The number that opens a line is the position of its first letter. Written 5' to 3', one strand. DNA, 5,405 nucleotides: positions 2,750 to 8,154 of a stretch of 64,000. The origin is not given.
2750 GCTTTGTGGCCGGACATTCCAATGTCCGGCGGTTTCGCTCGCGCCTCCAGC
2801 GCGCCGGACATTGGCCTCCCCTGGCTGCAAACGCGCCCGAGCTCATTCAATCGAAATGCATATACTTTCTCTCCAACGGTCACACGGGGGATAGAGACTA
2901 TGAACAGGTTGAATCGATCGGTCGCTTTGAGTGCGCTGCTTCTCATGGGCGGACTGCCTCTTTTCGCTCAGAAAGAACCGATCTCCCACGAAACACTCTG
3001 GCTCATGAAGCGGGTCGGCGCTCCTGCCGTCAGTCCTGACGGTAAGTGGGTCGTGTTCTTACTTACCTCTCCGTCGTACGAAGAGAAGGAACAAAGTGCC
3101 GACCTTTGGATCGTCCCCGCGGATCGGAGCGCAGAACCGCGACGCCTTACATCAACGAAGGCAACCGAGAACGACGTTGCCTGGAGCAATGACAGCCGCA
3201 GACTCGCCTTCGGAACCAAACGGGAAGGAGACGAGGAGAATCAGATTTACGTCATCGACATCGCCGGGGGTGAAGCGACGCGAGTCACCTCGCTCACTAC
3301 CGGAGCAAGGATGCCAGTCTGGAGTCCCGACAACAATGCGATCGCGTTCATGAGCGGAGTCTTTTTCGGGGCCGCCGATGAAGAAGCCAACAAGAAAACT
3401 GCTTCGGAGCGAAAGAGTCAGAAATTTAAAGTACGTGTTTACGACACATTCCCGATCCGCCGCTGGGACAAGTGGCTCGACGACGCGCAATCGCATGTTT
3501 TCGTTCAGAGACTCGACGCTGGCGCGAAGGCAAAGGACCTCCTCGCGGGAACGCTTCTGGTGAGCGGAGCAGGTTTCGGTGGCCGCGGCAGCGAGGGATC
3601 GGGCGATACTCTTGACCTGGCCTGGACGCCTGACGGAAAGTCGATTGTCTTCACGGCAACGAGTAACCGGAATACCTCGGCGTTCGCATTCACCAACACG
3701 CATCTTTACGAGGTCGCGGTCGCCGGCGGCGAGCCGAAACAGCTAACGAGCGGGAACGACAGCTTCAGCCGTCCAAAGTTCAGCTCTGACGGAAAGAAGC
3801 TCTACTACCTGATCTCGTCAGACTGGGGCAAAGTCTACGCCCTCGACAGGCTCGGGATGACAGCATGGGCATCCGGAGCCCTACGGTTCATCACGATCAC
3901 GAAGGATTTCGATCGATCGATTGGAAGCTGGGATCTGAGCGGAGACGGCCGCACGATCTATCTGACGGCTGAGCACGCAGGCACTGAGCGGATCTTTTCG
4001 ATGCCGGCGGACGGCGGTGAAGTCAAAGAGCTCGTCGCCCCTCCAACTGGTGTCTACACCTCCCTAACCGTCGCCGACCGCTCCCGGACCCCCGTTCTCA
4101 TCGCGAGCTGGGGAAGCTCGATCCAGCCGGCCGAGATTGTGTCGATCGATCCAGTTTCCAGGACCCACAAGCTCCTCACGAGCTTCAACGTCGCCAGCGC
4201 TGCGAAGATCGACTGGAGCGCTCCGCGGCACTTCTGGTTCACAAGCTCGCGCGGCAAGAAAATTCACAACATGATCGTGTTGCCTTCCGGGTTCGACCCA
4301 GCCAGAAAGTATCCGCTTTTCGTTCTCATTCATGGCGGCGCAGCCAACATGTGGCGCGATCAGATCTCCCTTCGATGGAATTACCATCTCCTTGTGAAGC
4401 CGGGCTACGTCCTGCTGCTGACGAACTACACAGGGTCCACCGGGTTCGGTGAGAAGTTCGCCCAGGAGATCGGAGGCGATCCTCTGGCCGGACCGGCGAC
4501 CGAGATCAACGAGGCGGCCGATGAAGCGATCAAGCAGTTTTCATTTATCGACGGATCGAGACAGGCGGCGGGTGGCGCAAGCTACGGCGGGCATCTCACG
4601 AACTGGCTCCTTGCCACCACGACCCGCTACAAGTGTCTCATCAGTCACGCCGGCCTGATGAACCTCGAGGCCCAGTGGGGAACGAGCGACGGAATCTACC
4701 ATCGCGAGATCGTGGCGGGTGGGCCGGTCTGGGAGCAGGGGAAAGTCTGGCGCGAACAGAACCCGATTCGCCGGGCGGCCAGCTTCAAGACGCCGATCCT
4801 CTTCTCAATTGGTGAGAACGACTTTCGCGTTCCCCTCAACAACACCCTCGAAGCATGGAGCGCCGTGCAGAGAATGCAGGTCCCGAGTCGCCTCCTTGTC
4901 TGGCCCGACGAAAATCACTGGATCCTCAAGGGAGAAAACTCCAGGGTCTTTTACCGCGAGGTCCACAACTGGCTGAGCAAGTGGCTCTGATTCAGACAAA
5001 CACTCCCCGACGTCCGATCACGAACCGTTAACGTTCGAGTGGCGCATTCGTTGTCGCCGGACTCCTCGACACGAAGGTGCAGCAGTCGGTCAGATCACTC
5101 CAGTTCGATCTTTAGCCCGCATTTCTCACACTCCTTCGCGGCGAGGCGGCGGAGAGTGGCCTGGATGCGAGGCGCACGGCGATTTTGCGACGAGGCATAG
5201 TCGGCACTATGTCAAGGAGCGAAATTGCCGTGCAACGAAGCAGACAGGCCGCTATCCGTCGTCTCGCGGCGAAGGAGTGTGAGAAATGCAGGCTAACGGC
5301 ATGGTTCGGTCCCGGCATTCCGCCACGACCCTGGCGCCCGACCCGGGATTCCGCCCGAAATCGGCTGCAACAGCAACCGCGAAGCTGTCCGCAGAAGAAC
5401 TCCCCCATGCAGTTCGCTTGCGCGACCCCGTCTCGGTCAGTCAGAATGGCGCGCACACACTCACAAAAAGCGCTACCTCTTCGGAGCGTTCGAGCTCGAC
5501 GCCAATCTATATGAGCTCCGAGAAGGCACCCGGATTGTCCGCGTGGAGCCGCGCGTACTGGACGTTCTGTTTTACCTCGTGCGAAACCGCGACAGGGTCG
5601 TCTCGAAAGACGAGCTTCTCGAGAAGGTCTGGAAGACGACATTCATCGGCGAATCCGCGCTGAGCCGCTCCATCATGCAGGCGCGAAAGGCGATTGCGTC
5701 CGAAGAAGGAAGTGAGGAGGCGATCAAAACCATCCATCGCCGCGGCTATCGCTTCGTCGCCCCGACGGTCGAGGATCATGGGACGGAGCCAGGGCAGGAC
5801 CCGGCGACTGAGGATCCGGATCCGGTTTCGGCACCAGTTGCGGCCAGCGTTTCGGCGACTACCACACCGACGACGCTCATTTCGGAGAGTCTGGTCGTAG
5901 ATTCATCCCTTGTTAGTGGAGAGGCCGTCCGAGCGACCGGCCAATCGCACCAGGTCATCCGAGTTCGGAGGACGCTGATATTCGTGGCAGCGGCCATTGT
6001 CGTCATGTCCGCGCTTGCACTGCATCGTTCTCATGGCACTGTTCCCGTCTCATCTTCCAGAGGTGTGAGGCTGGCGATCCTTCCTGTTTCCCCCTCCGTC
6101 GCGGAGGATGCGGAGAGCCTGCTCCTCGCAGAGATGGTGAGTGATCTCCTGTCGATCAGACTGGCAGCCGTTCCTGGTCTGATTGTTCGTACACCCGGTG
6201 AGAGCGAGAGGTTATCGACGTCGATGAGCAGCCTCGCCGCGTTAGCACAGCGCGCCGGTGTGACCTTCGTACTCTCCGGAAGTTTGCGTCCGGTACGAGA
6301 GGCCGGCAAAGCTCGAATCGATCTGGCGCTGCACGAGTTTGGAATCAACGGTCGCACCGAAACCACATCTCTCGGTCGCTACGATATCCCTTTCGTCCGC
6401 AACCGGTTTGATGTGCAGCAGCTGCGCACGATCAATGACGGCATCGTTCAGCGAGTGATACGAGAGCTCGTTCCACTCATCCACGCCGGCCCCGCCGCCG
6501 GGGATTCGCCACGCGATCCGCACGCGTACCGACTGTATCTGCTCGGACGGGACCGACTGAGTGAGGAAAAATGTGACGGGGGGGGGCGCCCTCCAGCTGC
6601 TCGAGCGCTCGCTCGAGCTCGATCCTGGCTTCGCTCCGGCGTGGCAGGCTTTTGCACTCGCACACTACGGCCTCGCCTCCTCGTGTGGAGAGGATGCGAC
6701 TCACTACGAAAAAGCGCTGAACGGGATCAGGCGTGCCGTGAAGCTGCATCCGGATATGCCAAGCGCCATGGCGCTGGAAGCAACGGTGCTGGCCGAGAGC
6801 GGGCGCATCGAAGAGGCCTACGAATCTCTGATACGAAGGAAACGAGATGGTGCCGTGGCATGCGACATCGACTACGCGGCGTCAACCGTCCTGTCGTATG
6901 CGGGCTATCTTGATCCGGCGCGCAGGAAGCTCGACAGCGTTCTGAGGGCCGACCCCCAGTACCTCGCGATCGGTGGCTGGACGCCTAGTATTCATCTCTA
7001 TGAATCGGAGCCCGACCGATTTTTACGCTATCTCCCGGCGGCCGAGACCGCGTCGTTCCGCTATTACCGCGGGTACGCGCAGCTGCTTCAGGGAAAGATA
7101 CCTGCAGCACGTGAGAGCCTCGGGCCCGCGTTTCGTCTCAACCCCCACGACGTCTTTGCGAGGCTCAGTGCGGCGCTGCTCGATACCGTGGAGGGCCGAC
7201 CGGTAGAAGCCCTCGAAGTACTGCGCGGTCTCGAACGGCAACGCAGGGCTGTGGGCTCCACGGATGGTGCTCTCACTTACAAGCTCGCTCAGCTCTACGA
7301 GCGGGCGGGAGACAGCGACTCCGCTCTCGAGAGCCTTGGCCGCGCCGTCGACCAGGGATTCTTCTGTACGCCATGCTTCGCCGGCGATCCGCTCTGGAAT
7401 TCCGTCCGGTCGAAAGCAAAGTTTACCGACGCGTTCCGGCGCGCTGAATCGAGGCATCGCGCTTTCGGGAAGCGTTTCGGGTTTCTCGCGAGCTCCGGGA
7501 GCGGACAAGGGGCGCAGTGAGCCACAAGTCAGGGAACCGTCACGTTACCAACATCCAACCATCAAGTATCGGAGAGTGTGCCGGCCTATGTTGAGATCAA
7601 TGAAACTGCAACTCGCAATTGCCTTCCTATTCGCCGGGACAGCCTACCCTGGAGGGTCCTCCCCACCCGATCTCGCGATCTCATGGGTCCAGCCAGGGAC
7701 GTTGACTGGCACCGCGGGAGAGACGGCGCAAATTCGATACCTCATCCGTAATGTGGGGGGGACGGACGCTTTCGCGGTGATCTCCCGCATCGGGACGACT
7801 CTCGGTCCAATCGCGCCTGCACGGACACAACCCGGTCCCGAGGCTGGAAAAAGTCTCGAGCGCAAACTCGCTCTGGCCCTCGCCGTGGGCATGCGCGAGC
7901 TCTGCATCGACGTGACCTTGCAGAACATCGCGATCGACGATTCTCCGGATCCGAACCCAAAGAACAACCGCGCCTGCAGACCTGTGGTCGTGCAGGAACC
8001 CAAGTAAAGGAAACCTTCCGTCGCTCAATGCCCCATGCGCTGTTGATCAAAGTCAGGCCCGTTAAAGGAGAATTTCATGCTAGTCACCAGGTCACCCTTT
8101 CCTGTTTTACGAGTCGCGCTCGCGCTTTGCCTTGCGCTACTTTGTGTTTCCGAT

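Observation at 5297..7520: CadC/OmpR-type TPR regulator disrupted twice: MITE at the 5' end and a G9 homopolymer frameshift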

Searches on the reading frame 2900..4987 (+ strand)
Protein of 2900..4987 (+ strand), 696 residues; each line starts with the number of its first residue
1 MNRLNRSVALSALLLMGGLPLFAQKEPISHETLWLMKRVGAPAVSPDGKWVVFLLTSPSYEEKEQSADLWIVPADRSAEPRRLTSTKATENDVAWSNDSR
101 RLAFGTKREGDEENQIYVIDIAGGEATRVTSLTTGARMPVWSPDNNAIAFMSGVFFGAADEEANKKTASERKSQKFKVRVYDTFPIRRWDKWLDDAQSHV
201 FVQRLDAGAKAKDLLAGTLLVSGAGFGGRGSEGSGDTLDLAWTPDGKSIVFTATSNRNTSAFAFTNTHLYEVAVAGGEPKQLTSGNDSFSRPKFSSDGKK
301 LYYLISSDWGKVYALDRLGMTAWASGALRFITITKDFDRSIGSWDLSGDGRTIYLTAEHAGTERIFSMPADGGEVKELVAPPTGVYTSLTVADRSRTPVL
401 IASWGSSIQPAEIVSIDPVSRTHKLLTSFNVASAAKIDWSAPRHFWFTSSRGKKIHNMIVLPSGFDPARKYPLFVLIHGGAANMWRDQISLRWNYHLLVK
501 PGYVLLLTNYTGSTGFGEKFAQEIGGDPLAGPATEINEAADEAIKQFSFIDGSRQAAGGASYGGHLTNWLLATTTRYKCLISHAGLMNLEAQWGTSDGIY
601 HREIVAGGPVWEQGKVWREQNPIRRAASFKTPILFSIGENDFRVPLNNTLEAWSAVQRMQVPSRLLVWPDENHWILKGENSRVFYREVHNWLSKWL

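Call 22: find_encoding_contigs(protein=window:2900-4987:+, flank=10000, max_places=6)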
Protein window:2900-4987:+ (696 aa): 1 contig read that carries it; 1 place shown.
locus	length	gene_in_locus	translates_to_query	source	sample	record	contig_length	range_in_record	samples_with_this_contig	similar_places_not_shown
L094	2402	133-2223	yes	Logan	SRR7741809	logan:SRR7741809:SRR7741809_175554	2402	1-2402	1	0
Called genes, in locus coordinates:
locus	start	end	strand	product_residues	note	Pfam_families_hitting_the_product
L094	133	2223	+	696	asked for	PF07676:PD40 (faint), PF26550:Tricorn_2nd, PF00930:DPPIV_N (faint), PF25174:Beta-prop_THOC3 (faint), PF26549:Tricorn_N, PF02897:Peptidase_S9_N (faint), PF26550:Tricorn_2nd (weak), PF00326:Peptidase_S9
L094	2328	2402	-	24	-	?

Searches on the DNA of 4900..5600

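Call 25: search_rna_families(source=window, start=4900, end=5600, threshold=evalue, max_evalue=1)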
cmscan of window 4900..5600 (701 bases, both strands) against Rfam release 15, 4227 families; matches with E-value up to 1: 0.
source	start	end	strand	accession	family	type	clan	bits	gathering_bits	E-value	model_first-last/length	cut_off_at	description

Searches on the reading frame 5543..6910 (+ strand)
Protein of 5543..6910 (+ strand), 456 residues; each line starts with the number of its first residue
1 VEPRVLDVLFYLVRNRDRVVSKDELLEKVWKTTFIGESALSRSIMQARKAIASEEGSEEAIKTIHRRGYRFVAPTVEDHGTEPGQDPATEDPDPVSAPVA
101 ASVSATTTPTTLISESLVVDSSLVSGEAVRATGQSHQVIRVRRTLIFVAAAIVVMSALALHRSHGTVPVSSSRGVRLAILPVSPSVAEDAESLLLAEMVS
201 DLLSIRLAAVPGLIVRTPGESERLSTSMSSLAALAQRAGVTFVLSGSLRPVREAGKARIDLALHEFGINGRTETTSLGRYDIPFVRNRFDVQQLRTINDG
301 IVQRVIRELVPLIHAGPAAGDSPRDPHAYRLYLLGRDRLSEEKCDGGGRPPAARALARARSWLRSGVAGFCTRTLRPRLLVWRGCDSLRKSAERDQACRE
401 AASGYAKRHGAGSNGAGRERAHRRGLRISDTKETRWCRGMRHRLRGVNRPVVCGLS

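Call 12: find_encoding_contigs(protein=window:5543-6910:+, flank=10000, max_places=6)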
Protein window:5543-6910:+ (456 aa): no gene with exactly this product is on record in the collection.

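Call 34: list_cluster_members(proteins=[window:5543-6910:+, window:7588-8004:+, window:8077-8883:+, window:9045-9614:+, window:8856-9614:+, window:9907-10317:+, window:11971-13233:+, window:5286-5660:+, window:5185-5511:+, window:42861-43319:+])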
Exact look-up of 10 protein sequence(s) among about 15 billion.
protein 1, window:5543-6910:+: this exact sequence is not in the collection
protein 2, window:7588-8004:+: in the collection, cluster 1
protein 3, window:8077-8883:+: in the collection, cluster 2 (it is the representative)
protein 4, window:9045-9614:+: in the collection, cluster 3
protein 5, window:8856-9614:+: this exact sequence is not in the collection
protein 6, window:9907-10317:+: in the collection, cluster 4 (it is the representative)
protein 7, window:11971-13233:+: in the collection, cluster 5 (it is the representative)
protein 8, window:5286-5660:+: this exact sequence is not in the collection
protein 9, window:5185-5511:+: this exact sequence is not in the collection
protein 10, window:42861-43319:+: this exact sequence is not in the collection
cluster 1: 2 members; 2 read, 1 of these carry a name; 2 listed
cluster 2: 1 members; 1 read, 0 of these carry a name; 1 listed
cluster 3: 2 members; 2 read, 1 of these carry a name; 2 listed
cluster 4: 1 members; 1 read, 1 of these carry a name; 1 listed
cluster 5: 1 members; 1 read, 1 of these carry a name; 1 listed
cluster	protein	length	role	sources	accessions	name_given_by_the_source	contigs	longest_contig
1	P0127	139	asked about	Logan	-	-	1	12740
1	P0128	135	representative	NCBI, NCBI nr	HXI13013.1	MAG TPA: hypothetical protein VNM92_10240 [Thermoanaerobaculia bacterium] | hypothetical protein [Thermoanaerobaculia bacterium]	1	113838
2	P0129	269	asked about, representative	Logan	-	-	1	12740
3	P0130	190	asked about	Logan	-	-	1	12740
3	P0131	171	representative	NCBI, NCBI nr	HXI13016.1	MAG TPA: hypothetical protein VNM92_10255 [Thermoanaerobaculia bacterium] | hypothetical protein [Thermoanaerobaculia bacterium]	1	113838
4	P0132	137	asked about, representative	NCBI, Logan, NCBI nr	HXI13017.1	MAG TPA: hypothetical protein VNM92_10260 [Thermoanaerobaculia bacterium] | hypothetical protein [Thermoanaerobaculia bacterium]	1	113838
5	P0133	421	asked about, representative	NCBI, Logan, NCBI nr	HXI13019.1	MAG TPA: hypothetical protein VNM92_10270 [Thermoanaerobaculia bacterium] | hypothetical protein [Thermoanaerobaculia bacterium]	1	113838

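Call 69: list_cluster_members(proteins=[window:5579-6910:+, window:5675-6910:+, window:5984-6910:+, window:6005-6910:+, window:6065-6910:+, window:6134-6910:+, window:5510-5779:-, window:6245-6523:-, window:5115-5642:-, window:8856-9614:+])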
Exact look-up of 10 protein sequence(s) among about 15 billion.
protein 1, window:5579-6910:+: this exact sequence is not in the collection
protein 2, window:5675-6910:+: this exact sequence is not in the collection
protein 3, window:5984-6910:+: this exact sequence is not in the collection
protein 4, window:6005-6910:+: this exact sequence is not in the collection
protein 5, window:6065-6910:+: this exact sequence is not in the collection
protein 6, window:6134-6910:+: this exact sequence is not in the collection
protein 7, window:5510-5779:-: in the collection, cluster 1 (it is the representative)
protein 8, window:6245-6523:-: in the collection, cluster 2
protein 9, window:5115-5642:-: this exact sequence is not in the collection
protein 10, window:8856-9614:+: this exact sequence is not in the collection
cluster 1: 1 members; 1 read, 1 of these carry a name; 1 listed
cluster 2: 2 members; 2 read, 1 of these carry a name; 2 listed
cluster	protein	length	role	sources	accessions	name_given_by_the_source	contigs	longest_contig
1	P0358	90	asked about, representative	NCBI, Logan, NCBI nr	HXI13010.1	MAG TPA: hypothetical protein VNM92_10225 [Thermoanaerobaculia bacterium] | hypothetical protein [Thermoanaerobaculia bacterium]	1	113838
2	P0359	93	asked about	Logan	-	-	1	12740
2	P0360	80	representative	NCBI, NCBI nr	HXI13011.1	MAG TPA: hypothetical protein VNM92_10230 [Thermoanaerobaculia bacterium] | hypothetical protein [Thermoanaerobaculia bacterium]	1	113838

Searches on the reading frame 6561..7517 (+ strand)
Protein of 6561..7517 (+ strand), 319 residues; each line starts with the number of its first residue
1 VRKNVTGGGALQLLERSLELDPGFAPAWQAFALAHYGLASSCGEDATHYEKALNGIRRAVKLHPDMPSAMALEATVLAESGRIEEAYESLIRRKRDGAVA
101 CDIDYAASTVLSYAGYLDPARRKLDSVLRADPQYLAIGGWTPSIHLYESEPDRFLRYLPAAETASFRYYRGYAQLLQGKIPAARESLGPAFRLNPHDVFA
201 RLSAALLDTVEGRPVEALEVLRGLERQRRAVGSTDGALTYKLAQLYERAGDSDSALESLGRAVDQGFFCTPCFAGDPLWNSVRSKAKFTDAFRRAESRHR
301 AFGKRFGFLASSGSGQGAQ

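Call 11: find_encoding_contigs(protein=window:6561-7517:+, flank=10000, max_places=6)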
Protein window:6561-7517:+ (319 aa): no gene with exactly this product is on record in the collection.

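Call 20: find_encoding_contigs(protein=window:6573-7517:+, flank=10000, max_places=10)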
Protein window:6573-7517:+ (315 aa): 1 contig read that carries it; 1 place shown.
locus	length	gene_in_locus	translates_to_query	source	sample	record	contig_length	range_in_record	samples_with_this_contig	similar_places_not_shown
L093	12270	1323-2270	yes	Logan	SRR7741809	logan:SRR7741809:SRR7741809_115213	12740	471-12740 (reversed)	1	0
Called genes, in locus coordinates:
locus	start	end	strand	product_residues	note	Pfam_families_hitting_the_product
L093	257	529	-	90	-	-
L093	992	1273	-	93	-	-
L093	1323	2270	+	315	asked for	PF00515:TPR_1 (faint), PF07719:TPR_2 (faint), PF07721:TPR_4 (faint), PF13424:TPR_12 (faint), PF13428:TPR_14 (faint), PF13431:TPR_17 (faint), PF13432:TPR_16 (faint), PF14559:TPR_19 (faint), +1 more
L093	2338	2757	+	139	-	-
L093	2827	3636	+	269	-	-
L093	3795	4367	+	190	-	-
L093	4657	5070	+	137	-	-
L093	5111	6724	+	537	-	-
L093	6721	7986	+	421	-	-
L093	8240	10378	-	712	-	PF02897:Peptidase_S9_N, PF00326:Peptidase_S9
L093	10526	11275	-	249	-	-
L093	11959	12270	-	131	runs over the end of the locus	PF01850:PIN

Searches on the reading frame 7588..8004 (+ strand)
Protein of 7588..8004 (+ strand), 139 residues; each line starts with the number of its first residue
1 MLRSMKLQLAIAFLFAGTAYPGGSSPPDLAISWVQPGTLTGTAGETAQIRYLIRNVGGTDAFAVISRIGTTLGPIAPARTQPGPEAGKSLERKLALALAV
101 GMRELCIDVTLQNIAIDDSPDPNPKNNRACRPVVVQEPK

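Call 49: search_protein_families(library=pfam, proteins=[window:7588-8004:+], max_evalue=0.05)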
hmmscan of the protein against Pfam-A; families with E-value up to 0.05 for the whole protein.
window:7588-8004:+ (139 aa): 0 families
